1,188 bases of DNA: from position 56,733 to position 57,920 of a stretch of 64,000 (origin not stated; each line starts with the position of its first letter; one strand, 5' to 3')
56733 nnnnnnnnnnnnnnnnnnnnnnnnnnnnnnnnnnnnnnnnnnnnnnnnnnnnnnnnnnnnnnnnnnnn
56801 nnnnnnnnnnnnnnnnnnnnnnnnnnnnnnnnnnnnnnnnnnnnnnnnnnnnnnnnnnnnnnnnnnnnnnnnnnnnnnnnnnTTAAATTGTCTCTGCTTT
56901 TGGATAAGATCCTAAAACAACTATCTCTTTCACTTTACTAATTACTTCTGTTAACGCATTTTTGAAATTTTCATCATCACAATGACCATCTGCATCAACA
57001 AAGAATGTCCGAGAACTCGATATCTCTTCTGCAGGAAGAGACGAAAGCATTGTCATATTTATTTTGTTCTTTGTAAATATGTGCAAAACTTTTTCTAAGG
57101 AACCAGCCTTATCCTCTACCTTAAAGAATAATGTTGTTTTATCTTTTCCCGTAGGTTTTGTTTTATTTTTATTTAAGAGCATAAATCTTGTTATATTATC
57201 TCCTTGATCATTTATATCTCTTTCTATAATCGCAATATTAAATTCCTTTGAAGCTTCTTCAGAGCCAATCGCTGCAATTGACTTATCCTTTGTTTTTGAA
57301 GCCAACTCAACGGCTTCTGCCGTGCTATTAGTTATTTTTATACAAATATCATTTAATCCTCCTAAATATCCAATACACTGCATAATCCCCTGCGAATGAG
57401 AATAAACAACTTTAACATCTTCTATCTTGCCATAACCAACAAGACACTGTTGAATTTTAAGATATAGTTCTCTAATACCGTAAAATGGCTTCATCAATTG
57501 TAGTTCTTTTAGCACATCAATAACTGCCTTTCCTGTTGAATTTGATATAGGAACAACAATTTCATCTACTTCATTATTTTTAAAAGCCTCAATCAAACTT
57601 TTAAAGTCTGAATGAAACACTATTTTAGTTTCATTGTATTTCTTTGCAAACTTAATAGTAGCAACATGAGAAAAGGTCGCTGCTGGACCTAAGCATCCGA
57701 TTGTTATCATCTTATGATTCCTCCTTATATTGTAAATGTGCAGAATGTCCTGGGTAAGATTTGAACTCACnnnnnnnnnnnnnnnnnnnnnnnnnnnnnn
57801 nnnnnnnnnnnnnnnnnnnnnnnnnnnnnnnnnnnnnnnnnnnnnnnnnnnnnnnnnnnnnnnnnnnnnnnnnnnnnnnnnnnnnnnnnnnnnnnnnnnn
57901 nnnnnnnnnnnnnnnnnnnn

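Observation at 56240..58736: Three clustered prephenate-dehydratase paralogs, two ACT-less with altered catalytic motif, in a genome otherwise showing no aromatic amino-acid pathway genes in this window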

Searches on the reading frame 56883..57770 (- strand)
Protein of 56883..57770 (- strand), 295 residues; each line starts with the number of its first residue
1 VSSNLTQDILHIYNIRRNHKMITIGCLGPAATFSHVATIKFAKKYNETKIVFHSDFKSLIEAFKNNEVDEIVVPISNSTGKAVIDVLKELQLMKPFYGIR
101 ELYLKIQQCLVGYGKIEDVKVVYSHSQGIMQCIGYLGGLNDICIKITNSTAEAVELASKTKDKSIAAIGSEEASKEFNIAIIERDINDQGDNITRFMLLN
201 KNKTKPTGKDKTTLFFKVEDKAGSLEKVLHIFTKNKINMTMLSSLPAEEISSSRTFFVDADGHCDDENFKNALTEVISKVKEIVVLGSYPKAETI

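Call 4: search_protein_families(library=pfam, proteins=[window:56883-57770:-], max_evalue=0.01)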
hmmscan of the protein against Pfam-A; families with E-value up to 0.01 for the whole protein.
window:56883-57770:- (295 aa): 4 families
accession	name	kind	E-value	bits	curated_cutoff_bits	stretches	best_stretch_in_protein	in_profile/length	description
PF00800.23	PDT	-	1.7e-43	148.9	25.2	1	24-203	1-180/181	Prephenate dehydratase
PF01842.31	ACT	-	8.9e-08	32.2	27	1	212-276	1-64/66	ACT domain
PF22629.2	ACT_AHAS_ss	-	0.0024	18.4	27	1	217-257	4-44/67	AHAS small subunit-like ACT domain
PF24102.1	FLAD1_M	-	0.0037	17.5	27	0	267-292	14-39/78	FAD synthase, middle domain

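Call 5: search_protein_families(library=ncbifam, proteins=[window:56883-57770:-], max_evalue=0.01)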
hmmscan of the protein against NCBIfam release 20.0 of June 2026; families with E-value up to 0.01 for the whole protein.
window:56883-57770:- (295 aa): 5 families
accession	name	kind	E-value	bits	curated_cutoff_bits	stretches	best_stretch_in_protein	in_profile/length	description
NF008865.0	PRK11898.1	equivalog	1e-57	195.5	219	1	22-291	2-278/284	prephenate dehydratase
NF008866.0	PRK11899.1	equivalog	1e-41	143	359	1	24-293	8-277/283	prephenate dehydratase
NF007910.0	PRK10622.1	equivalog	2.2e-41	142.1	577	1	3-292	84-378/386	bifunctional chorismate mutase/prephenate dehydratase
TIGR01268.1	Phe4hydrox_tetr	equivalog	4.7e-08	32.2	704.8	1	209-281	14-85/436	phenylalanine 4-monooxygenase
NF003361.0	PRK04435.1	equivalog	0.0014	18.5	131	1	209-283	68-142/148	ACT domain-containing protein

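Call 57: find_homologous_proteins(query=window:56883-57710:-, max_evalue=1e-10)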
Query window:56883-57710:- (275 aa): 1732 proteins with E <= 1e-10 among 2569 candidates; the best 120 are listed.
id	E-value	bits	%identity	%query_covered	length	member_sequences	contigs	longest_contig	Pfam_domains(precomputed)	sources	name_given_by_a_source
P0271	2.3e-174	596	100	100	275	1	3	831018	PF00800.24,PF01842.32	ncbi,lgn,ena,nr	ncbi:ACT domain-containing protein [Candidatus Parcubacteria bacterium]|nr:ACT domain-containing pro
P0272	7.1e-151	519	86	100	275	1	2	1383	PF00800.24,PF01842.32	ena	-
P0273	4.0e-148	510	85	100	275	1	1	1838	PF00800.24,PF22629.3,PF01842.32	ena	-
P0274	7.0e-148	509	85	100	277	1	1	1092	PF00800.24,PF01842.32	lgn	-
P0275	2.8e-129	448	76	99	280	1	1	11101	PF00800.24,PF01842.32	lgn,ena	-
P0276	4.8e-129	447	75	99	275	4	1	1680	PF00800.24,PF01842.32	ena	-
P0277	6.3e-115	401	70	99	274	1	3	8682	PF00800.24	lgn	-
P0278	1.5e-112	393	68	99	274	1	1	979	PF00800.24,PF22629.3,PF01842.32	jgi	jgi:prephenate dehydratase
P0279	6.2e-112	391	67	99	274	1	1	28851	PF00800.24,PF22629.3,PF01842.32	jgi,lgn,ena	-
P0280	2.1e-110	386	67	99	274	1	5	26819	PF00800.24,PF22629.3,PF01842.32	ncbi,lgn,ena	-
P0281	1.1e-107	377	66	99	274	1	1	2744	PF00800.24,PF22629.3,PF01842.32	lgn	-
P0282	5.0e-47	178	40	99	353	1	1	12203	PF00800.24,PF01842.32,PF01817.27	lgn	-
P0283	2.8e-45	173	38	99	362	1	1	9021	PF00800.24,PF01842.32,PF01817.27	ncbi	-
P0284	5.3e-44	169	36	99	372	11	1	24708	PF00800.24,PF01842.32,PF01817.27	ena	-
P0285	6.0e-44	168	37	99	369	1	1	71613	PF00800.24,PF01842.32,PF01817.27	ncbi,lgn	-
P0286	1.4e-43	167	38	99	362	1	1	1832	PF00800.24,PF01842.32,PF01817.27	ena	-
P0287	1.4e-43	167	38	99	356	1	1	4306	PF00800.24,PF01842.32,PF01817.27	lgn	-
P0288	6.1e-43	165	37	99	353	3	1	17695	PF00800.24,PF01842.32,PF01817.27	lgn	-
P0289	6.4e-43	165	36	99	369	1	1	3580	PF00800.24,PF01842.32,PF01817.27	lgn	-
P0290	6.7e-43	165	35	98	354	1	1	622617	PF00800.24,PF01842.32,PF01817.27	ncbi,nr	ncbi:MAG: prephenate dehydratase [Candidatus Sumerlaeia bacterium]|nr:prephenate dehydratase [Candid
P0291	1.0e-42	164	39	99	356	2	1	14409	PF00800.24,PF01842.32,PF01817.27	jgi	jgi:chorismate mutase/prephenate dehydratase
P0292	1.2e-42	164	38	98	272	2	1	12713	PF00800.24,PF01842.32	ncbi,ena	-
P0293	1.3e-42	164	37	99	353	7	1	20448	PF00800.24,PF01842.32,PF01817.27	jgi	jgi:chorismate mutase/prephenate dehydratase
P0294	1.6e-42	164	37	99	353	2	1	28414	PF00800.24,PF01842.32,PF01817.27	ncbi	-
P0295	1.1e-41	161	37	99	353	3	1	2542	PF00800.24,PF01842.32,PF01817.27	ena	-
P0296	1.1e-41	161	39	98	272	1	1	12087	PF00800.24,PF01842.32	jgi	jgi:chorismate mutase/prephenate dehydratase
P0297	1.2e-41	161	37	99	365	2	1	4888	PF00800.24,PF01842.32,PF01817.27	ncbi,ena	ncbi:MAG: prephenate dehydratase [Pseudomonadota bacterium]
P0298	1.4e-41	161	36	97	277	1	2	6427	PF00800.24,PF01842.32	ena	-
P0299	1.5e-41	160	38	100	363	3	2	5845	PF00800.24,PF01842.32,PF01817.27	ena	-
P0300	1.5e-41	160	38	100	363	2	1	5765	PF00800.24,PF01842.32,PF01817.27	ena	-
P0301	1.6e-41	160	36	99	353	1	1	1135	PF00800.24,PF01842.32,PF01817.27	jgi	-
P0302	2.9e-41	160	37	99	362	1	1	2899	PF00800.24,PF01842.32,PF01817.27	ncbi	-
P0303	4.0e-41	159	36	99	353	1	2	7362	PF00800.24,PF01842.32,PF01817.27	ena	-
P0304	4.1e-41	159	37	100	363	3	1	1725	PF00800.24,PF01842.32,PF01817.27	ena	-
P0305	4.2e-41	159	33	98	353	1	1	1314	PF00800.24,PF01842.32,PF01817.27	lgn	-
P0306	4.2e-41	159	36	97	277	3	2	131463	PF00800.24,PF01842.32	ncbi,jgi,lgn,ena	-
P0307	6.3e-41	158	36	98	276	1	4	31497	PF00800.24,PF01842.32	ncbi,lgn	-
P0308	9.6e-41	158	37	100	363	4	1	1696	PF00800.24,PF01842.32,PF01817.27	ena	-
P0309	9.7e-41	158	36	99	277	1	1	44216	PF00800.24,PF01842.32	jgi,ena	-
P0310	1.1e-40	158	35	99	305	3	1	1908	PF00800.24,PF01842.32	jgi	jgi:chorismate mutase / prephenate dehydratase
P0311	1.3e-40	157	37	99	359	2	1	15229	PF00800.24,PF01842.32,PF01817.27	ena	-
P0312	1.3e-40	157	36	98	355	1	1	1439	PF00800.24,PF01842.32,PF01817.27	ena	-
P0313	1.6e-40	157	37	98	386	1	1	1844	PF00800.24,PF01842.32,PF01817.27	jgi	jgi:chorismate mutase/prephenate dehydratase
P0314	1.7e-40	157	34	98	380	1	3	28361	PF00800.24,PF01842.32,PF01817.27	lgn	-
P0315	1.8e-40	157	34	99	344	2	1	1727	PF00800.24,PF01842.32,PF01817.27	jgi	-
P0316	2.0e-40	157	37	99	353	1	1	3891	PF00800.24,PF01842.32,PF01817.27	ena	-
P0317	2.0e-40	157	34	99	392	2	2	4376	PF00800.24,PF01842.32,PF01817.27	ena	-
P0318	3.4e-40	156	38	99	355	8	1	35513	PF00800.24,PF01842.32,PF01817.27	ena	-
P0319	3.7e-40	156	37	99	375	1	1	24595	PF00800.24,PF01842.32,PF01817.27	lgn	-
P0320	4.0e-40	156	37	99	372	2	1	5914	PF00800.24,PF01842.32,PF01817.27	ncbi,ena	-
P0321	4.1e-40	156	36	100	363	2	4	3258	PF00800.24,PF01842.32,PF01817.27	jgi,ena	jgi:chorismate mutase/prephenate dehydratase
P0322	4.5e-40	156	38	98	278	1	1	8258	PF00800.24,PF01842.32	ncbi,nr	ncbi:MAG: prephenate dehydratase [Clostridiales bacterium]|nr:prephenate dehydratase [Clostridiales 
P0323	4.9e-40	156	37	98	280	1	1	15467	PF00800.24,PF01842.32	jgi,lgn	-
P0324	5.2e-40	155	36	99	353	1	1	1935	PF00800.24,PF01842.32,PF01817.27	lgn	-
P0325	6.1e-40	155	40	99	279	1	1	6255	PF00800.24,PF01842.32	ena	-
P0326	6.2e-40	155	35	99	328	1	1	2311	PF00800.24,PF01842.32,PF01817.27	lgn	-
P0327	7.3e-40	155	37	100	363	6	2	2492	PF00800.24,PF01842.32,PF01817.27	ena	-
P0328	7.3e-40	155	38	98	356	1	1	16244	PF00800.24,PF01842.32,PF01817.27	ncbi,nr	ncbi:MAG: prephenate dehydratase [Calditerrivibrio sp.]|nr:prephenate dehydratase [Calditerrivibrio 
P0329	8.4e-40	155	36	98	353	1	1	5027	PF00800.24,PF01842.32,PF01817.27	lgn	-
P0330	8.6e-40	155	36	99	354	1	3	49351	PF00800.24,PF01842.32,PF01817.27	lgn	-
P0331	9.8e-40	155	36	99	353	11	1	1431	PF00800.24,PF01842.32,PF01817.27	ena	-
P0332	1.1e-39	154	38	99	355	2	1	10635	PF00800.24,PF01842.32,PF01817.27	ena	-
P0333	1.4e-39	154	36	100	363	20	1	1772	PF00800.24,PF01842.32,PF01817.27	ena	-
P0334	1.4e-39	154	34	99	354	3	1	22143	PF00800.24,PF01842.32,PF01817.27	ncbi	-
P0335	1.5e-39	154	38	98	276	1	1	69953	PF00800.24,PF01842.32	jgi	-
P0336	1.5e-39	154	35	99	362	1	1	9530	PF00800.24,PF01842.32,PF01817.27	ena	-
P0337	1.5e-39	154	37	98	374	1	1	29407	PF00800.24,PF01817.27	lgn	-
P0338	1.5e-39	154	37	99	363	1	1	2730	PF00800.24,PF01842.32,PF01817.27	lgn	-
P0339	1.5e-39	154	37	99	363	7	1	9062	PF00800.24,PF01842.32,PF01817.27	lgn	-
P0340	1.5e-39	154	35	98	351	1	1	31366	PF00800.24,PF01842.32,PF01817.27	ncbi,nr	ncbi:prephenate dehydratase [Verrucomicrobia bacterium]|nr:prephenate dehydratase [Verrucomicrobiota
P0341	1.7e-39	154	35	99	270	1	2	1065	PF00800.24,PF01842.32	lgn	-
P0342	2.6e-39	153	35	97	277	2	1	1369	PF00800.24,PF01842.32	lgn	-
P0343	3.8e-39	153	35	99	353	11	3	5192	PF00800.24,PF01842.32,PF01817.27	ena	-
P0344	3.9e-39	153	36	99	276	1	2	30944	PF00800.24,PF01842.32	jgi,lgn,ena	-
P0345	4.0e-39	153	34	99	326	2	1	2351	PF00800.24,PF01842.32,PF01817.27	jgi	-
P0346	5.1e-39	152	38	98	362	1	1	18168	PF00800.24,PF01842.32,PF01817.27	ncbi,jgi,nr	ncbi:MAG: prephenate dehydratase [Endomicrobium sp.]|jgi:chorismate mutase/prephenate dehydratase|nr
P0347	6.4e-39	152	35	98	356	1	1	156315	PF00800.24,PF01842.32,PF01817.27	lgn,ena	-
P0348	6.7e-39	152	37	98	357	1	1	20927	PF00800.24,PF01842.32,PF01817.27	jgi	jgi:chorismate mutase/prephenate dehydratase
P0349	8.3e-39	152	35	97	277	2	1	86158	PF00800.24,PF01842.32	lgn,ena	-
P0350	1.4e-38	151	37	96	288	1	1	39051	PF00800.24,PF01842.32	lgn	-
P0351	1.4e-38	151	36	97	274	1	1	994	PF00800.24,PF01842.32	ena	-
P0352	1.7e-38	150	36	98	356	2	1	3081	PF00800.24,PF01842.32,PF01817.27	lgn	-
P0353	1.8e-38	150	35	99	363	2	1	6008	PF00800.24,PF01842.32,PF01817.27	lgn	-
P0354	1.8e-38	150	35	99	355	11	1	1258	PF00800.24,PF01842.32,PF01817.27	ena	-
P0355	1.9e-38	150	36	98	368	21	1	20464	PF00800.24,PF01842.32,PF01817.27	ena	-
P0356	2.1e-38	150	34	99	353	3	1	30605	PF00800.24,PF01842.32,PF01817.27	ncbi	ncbi:MAG: prephenate dehydratase [Limisphaerales bacterium]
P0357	2.1e-38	150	34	99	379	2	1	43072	PF00800.24,PF01842.32,PF01817.27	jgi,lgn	-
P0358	2.2e-38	150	37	97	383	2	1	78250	PF00800.24,PF01842.32,PF01817.27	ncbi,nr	ncbi:prephenate dehydratase [bacterium]|nr:prephenate dehydratase [bacterium]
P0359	2.2e-38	150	36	99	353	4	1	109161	PF00800.24,PF01842.32,PF01817.27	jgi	jgi:chorismate mutase / prephenate dehydratase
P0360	2.4e-38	150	34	98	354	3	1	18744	PF00800.24,PF01817.27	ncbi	-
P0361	2.6e-38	150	34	100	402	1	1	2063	PF00800.24,PF01842.32,PF01817.27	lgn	-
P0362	2.9e-38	150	33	99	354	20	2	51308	PF00800.24,PF01842.32,PF01817.27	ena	-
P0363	3.0e-38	150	32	99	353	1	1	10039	PF00800.24,PF01842.32,PF01817.27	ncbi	-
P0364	3.4e-38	149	37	96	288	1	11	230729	PF00800.24,PF01842.32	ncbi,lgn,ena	-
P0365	3.6e-38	149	35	99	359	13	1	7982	PF00800.24,PF01817.27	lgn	-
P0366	4.0e-38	149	35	99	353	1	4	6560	PF00800.24,PF01842.32,PF01817.27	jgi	jgi:chorismate mutase / prephenate dehydratase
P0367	4.3e-38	149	34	98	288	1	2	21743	PF00800.24,PF01842.32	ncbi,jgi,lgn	ncbi:MAG: prephenate dehydratase [Desulfobacteraceae bacterium]|jgi:chorismate mutase/prephenate deh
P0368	4.9e-38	149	35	98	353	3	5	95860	PF00800.24,PF01842.32,PF01817.27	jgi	jgi:chorismate mutase/prephenate dehydratase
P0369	5.4e-38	149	33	99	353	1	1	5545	PF00800.24,PF01842.32,PF01817.27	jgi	jgi:chorismate mutase/prephenate dehydratase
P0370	6.1e-38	149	35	100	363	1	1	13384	PF00800.24,PF01842.32,PF01817.27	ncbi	-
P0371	6.7e-38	149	36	98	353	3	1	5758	PF00800.24,PF01842.32,PF01817.27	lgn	-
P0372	6.9e-38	148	36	98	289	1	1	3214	PF00800.24,PF01842.32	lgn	-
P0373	7.3e-38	148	35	98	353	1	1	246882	PF00800.24,PF01842.32,PF01817.27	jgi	jgi:chorismate mutase/prephenate dehydratase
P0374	9.1e-38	148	33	98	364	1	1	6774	PF00800.24,PF01842.32,PF01817.27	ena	-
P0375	9.6e-38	148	39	99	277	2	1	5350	PF00800.24,PF01842.32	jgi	-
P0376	9.7e-38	148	35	99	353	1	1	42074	PF00800.24,PF01842.32,PF01817.27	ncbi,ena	-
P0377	9.7e-38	148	35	99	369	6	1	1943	PF00800.24,PF01842.32,PF01817.27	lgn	-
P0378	1.2e-37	148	35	99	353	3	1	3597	PF00800.24,PF01842.32,PF01817.27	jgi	jgi:chorismate mutase / prephenate dehydratase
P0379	1.2e-37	148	36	97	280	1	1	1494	PF00800.24,PF01842.32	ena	-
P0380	1.3e-37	148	36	99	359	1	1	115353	PF00800.24,PF01817.27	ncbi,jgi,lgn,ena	-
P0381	1.3e-37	148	34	99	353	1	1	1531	PF00800.24,PF01842.32,PF01817.27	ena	-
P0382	1.5e-37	147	37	98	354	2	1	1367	PF00800.24,PF01842.32,PF01817.27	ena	-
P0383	1.6e-37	147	36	98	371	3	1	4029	PF00800.24,PF01842.32,PF01817.27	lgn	-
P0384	1.8e-37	147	33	100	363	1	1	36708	PF00800.24,PF01842.32,PF01817.27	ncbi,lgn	-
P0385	1.8e-37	147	35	99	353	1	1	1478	PF00800.24,PF01842.32,PF01817.27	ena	-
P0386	1.8e-37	147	35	99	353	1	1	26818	PF00800.24,PF01842.32,PF01817.27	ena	-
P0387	1.9e-37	147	34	99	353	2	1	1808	PF00800.24,PF01842.32,PF01817.27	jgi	jgi:chorismate mutase/prephenate dehydratase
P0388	1.9e-37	147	35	99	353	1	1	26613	PF00800.24,PF01842.32,PF01817.27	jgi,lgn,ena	jgi:chorismate mutase/prephenate dehydratase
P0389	2.0e-37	147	34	99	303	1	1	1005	PF00800.24,PF01842.32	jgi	-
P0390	2.0e-37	147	35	99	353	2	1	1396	PF00800.24,PF01842.32,PF01817.27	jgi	jgi:chorismate mutase/prephenate dehydratase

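Call 58: find_encoding_contigs(protein=P0279, flank=8000, max_places=2)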
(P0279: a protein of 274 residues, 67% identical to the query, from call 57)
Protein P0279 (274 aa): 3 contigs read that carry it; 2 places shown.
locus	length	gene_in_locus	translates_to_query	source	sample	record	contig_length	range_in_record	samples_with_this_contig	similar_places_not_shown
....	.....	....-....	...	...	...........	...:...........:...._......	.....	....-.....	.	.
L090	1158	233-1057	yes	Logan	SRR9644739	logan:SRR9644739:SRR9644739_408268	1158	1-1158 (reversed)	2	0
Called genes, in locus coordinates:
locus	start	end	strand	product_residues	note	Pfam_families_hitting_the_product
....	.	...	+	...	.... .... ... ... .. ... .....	-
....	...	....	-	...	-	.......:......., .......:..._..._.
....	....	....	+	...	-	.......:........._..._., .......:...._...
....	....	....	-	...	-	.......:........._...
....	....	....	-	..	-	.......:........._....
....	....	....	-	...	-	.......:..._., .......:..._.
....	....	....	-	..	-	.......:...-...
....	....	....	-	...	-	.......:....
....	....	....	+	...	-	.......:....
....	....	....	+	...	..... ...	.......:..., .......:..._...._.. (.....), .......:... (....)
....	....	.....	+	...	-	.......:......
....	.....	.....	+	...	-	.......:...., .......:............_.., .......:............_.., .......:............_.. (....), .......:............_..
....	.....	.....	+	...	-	-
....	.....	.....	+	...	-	-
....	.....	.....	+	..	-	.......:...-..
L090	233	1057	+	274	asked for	PF00800:PDT, PF22629:ACT_AHAS_ss (faint), PF01842:ACT (weak)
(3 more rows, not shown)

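Call 59: find_encoding_contigs(protein=P0280, flank=8000, max_places=2)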
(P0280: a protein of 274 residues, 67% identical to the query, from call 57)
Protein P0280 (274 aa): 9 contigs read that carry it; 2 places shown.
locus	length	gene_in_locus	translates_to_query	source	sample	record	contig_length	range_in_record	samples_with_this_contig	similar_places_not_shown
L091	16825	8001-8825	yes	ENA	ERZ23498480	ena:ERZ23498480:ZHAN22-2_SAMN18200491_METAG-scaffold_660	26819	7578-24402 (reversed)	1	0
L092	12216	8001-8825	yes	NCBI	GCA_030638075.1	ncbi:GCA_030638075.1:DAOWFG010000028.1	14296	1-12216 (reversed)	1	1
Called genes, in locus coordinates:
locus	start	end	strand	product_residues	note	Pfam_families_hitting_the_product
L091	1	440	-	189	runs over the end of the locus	PF00800:PDT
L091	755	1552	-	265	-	PF00459:Inositol_P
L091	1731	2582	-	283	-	-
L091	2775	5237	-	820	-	PF02878:PGM_PMM_I (weak)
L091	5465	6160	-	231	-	-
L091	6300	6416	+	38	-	-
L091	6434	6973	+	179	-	PF22769:DCD, PF00692:dUTPase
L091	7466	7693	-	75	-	-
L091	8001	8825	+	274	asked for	PF00800:PDT, PF01842:ACT (weak), PF22629:ACT_AHAS_ss (weak)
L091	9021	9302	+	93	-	-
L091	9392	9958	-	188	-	PF00800:PDT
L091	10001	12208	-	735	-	PF01751:Toprim, PF01131:Topoisom_bac, PF01396:Zn_ribbon_Top1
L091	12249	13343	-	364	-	PF02481:DNA_processg_A, PF17782:WHD_DprA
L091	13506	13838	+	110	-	-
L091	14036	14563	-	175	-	PF01195:Pept_tRNA_hydro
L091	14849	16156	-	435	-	PF03816:LytR_cpsA_psr, PF13399:LytR_C (weak)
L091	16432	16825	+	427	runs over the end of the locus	PF08323:Glyco_transf_5, PF13439:Glyco_transf_4, PF13579:Glyco_trans_4_4, PF20706:GT4-conflict, PF00534:Glycos_transf_1, PF13692:Glyco_trans_1_4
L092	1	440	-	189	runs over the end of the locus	PF00800:PDT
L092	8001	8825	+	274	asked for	PF00800:PDT, PF01842:ACT (weak), PF22629:ACT_AHAS_ss (weak)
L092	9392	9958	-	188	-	PF00800:PDT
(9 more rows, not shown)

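Call 60: find_encoding_contigs(protein=P0275, flank=8000, max_places=2)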
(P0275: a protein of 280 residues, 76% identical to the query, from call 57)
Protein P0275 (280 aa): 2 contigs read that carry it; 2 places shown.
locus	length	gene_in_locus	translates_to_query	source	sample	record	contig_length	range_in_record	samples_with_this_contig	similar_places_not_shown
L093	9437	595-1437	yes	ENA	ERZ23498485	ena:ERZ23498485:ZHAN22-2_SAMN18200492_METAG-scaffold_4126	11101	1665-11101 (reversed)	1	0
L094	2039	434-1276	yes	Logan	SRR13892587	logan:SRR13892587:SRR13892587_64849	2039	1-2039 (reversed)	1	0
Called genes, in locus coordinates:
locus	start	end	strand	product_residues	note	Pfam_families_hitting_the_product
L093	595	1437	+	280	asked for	PF00800:PDT, PF01842:ACT (weak)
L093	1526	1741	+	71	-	-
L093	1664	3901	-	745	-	PF01751:Toprim, PF01131:Topoisom_bac, PF01396:Zn_ribbon_Top1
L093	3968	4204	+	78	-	-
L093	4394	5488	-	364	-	PF02481:DNA_processg_A, PF17782:WHD_DprA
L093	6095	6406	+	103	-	-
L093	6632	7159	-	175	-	PF01195:Pept_tRNA_hydro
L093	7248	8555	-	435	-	PF03816:LytR_cpsA_psr, PF13399:LytR_C (faint)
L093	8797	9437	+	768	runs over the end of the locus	?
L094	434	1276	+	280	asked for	PF00800:PDT, PF01842:ACT (weak)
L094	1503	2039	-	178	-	?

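Call 64: find_related_loci(query=window:56883-57710:-, collection=metagenome_contigs, flank=5000)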
Query window:56883-57710:- (275 aa) in metagenome_contigs; peptide patterns used: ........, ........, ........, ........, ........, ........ (x = any residue, [..] = any of these).
118 stretches matched a pattern; 1 encode a relative of the query (tblastn E <= 1e-3); 1 distinct loci.
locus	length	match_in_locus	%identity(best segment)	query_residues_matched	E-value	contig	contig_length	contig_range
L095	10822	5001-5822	67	1-273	2e-121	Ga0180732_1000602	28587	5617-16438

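Call 65: find_encoding_contigs(protein=P0277, flank=4000, max_places=3)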
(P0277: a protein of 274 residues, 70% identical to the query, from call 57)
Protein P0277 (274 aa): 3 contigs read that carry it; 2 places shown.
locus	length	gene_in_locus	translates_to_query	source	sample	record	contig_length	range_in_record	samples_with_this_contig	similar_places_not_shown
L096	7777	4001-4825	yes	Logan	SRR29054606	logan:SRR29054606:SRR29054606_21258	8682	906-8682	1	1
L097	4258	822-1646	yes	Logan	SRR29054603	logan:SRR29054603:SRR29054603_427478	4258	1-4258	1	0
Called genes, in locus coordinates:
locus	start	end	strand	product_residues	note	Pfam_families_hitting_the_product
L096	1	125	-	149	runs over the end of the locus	PF01668:SmpB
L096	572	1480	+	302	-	PF00291:PALP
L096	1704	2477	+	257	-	PF05141:DIT1_PvcA (weak)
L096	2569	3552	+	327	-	PF01208:URO-D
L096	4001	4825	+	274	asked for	PF00800:PDT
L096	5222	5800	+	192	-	-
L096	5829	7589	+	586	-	-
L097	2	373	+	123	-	?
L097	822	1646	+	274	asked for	PF00800:PDT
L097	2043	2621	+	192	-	-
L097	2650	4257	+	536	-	?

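Call 66: find_encoding_contigs(protein=P0281, flank=4000, max_places=2)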
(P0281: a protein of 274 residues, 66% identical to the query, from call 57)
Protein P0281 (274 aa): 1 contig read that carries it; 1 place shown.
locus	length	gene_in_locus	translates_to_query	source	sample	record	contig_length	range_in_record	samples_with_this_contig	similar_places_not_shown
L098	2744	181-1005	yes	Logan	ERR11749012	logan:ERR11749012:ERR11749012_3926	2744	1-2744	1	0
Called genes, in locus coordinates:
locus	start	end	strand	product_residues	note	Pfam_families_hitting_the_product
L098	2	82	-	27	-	?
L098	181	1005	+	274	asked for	PF00800:PDT, PF22629:ACT_AHAS_ss (faint), PF01842:ACT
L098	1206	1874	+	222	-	PF07973:tRNA_SAD (weak)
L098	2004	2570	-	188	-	PF00800:PDT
